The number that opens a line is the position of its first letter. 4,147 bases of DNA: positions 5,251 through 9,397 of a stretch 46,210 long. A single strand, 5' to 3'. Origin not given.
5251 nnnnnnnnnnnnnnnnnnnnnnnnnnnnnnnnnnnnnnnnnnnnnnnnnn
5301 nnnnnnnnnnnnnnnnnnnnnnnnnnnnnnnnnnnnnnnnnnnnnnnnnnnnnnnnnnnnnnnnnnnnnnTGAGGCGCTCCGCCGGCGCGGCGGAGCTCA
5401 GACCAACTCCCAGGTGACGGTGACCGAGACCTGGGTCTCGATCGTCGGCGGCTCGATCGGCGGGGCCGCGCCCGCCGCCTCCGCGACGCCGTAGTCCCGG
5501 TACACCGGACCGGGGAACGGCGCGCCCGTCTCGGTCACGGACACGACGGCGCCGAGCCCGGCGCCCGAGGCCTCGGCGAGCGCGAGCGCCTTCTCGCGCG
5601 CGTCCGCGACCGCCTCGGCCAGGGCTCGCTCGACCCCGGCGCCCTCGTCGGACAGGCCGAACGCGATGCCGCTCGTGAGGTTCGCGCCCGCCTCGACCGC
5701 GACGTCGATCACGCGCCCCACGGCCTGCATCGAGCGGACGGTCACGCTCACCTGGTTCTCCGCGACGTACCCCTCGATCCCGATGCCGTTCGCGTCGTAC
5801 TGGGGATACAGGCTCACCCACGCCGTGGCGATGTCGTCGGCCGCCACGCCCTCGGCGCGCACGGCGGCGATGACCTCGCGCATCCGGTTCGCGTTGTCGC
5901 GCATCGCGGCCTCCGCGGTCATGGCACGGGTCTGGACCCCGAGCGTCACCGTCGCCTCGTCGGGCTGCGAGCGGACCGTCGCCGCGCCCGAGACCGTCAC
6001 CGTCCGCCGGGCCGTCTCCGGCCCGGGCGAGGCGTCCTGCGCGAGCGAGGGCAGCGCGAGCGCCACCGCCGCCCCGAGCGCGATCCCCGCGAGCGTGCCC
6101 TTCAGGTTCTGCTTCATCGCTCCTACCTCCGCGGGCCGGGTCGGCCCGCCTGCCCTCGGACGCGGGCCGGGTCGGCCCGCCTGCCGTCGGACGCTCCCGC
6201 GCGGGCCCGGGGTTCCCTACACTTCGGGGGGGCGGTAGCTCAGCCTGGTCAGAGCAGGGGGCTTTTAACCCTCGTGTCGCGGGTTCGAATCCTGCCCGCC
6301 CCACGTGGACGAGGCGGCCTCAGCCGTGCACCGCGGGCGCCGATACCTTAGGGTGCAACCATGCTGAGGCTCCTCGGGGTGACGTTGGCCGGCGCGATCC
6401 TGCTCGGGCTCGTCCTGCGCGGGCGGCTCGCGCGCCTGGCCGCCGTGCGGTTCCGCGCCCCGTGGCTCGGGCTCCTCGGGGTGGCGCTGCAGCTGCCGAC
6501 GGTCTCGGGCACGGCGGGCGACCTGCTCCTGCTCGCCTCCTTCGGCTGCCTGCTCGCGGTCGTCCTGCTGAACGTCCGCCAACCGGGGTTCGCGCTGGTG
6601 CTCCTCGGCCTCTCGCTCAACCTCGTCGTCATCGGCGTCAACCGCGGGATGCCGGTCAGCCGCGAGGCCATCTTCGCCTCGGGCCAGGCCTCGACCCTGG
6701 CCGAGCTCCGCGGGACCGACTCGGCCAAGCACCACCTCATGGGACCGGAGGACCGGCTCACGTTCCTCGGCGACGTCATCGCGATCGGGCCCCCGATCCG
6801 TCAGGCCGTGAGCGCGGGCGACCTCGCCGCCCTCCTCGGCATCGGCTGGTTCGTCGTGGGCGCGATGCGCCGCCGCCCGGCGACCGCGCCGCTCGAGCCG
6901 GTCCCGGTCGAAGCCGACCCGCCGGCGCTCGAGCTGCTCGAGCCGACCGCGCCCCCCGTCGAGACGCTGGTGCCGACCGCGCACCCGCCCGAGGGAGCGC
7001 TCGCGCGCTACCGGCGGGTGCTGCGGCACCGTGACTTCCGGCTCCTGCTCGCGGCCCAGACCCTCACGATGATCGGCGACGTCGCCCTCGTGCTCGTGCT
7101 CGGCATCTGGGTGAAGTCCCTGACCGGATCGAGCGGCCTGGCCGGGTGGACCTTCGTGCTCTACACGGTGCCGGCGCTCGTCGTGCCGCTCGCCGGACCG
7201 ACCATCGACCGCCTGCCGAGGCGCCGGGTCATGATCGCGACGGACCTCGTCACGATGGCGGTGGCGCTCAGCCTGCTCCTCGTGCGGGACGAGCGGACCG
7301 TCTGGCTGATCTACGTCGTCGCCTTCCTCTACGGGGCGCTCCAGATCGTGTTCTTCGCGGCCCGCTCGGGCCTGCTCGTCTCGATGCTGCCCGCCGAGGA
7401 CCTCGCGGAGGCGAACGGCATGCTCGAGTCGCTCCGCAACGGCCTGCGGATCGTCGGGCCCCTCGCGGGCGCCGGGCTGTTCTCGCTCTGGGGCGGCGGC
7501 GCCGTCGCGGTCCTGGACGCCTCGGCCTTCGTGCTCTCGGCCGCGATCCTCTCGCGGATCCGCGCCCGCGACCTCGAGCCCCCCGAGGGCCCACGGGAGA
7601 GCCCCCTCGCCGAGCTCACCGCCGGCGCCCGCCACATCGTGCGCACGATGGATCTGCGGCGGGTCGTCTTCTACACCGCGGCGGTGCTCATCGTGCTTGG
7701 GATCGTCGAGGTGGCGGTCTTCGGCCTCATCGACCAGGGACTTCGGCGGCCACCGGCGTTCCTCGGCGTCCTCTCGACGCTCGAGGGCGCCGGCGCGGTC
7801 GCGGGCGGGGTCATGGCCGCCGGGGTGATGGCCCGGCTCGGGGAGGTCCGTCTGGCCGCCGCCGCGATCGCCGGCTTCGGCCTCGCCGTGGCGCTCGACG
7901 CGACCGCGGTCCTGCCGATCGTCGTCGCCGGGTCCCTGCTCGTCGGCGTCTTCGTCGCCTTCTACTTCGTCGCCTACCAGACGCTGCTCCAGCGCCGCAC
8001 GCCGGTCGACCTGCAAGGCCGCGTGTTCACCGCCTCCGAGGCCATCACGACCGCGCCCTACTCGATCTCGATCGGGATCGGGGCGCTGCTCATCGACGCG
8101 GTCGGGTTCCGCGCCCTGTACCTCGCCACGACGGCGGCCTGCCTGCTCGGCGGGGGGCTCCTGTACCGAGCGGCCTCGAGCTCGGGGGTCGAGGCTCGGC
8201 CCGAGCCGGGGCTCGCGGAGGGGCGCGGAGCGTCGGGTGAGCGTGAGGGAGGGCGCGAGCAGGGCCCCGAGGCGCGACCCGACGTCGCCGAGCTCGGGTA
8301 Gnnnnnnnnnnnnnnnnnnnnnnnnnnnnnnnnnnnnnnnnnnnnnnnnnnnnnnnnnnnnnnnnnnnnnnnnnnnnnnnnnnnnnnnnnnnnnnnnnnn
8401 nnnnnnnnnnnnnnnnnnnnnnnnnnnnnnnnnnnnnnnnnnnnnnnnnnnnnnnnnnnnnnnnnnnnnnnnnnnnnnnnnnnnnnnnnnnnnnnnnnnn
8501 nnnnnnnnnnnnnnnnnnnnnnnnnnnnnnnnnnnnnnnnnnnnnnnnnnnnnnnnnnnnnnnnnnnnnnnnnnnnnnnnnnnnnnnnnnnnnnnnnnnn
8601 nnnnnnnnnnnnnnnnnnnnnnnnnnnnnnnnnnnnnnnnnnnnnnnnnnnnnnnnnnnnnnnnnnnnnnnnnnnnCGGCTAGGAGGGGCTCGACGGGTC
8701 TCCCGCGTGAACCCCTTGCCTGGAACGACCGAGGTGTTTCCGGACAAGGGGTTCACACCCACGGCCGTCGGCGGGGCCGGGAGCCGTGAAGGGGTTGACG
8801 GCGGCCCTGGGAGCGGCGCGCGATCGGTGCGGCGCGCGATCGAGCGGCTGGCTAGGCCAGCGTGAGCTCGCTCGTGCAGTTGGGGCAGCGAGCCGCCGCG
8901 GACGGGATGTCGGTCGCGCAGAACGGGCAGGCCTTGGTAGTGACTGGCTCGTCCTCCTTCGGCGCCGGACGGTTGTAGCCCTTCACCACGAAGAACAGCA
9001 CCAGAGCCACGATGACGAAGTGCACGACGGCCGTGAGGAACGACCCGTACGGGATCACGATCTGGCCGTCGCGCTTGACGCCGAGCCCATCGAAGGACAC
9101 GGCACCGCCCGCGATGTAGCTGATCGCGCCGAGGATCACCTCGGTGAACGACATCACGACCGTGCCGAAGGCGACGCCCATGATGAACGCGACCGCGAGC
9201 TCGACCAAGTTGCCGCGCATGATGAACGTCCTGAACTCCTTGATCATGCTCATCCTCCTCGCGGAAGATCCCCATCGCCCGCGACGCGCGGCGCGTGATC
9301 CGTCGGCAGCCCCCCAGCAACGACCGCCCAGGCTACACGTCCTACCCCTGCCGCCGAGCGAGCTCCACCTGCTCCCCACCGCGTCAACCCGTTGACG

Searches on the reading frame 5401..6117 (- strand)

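Call 20: search_protein_families(library=pfam, proteins=[window:5401-6117:-], max_evalue=0.001)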
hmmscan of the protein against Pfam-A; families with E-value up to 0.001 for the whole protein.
window:5401-6117:- (239 aa): 1 family
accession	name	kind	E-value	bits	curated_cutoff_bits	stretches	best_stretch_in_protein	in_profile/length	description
PF04402.19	SIMPL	-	6.6e-52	177.2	25.2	1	40-236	1-205/205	Protein of unknown function (DUF541)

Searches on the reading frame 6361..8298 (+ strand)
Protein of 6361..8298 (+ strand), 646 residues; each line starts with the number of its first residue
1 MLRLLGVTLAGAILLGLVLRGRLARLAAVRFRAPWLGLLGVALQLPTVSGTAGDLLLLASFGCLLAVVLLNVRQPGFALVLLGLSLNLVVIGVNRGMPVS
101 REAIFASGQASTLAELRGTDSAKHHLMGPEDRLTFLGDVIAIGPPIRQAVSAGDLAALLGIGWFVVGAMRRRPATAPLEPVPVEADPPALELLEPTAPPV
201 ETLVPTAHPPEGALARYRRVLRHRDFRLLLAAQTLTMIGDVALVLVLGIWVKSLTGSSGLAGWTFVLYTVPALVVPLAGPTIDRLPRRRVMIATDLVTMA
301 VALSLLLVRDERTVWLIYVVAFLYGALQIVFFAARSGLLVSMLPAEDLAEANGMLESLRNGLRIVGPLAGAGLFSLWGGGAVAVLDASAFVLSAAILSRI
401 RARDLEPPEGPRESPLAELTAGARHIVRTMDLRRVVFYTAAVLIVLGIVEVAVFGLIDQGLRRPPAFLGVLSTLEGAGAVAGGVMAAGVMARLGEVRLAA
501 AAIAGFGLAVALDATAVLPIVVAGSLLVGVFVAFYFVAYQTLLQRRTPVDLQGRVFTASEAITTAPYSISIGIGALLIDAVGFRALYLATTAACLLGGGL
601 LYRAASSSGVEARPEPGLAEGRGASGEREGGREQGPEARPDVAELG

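Call 20: search_protein_families(library=pfam, proteins=[window:6361-8298:+], max_evalue=0.001)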
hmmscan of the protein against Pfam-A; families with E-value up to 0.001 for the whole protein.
window:6361-8298:+ (646 aa): 2 families
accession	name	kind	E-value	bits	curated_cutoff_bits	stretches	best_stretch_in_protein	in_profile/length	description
PF07690.21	MFS_1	-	3.9e-24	85.7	33.4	2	230-451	2-219/347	Major Facilitator Superfamily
PF17248.7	DUF5317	-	3.7e-20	72.9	25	1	51-165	33-150/151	Family of unknown function (DUF5317)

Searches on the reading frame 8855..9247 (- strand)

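Call 20: search_protein_families(library=pfam, proteins=[window:8855-9247:-], max_evalue=0.001)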
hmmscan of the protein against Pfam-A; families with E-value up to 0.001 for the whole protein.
window:8855-9247:- (131 aa): 1 family
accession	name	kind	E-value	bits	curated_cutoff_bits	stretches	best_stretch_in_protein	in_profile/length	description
PF01741.23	MscL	-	6e-29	101.3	27.4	1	1-114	1-118/123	Large-conductance mechanosensitive channel, MscL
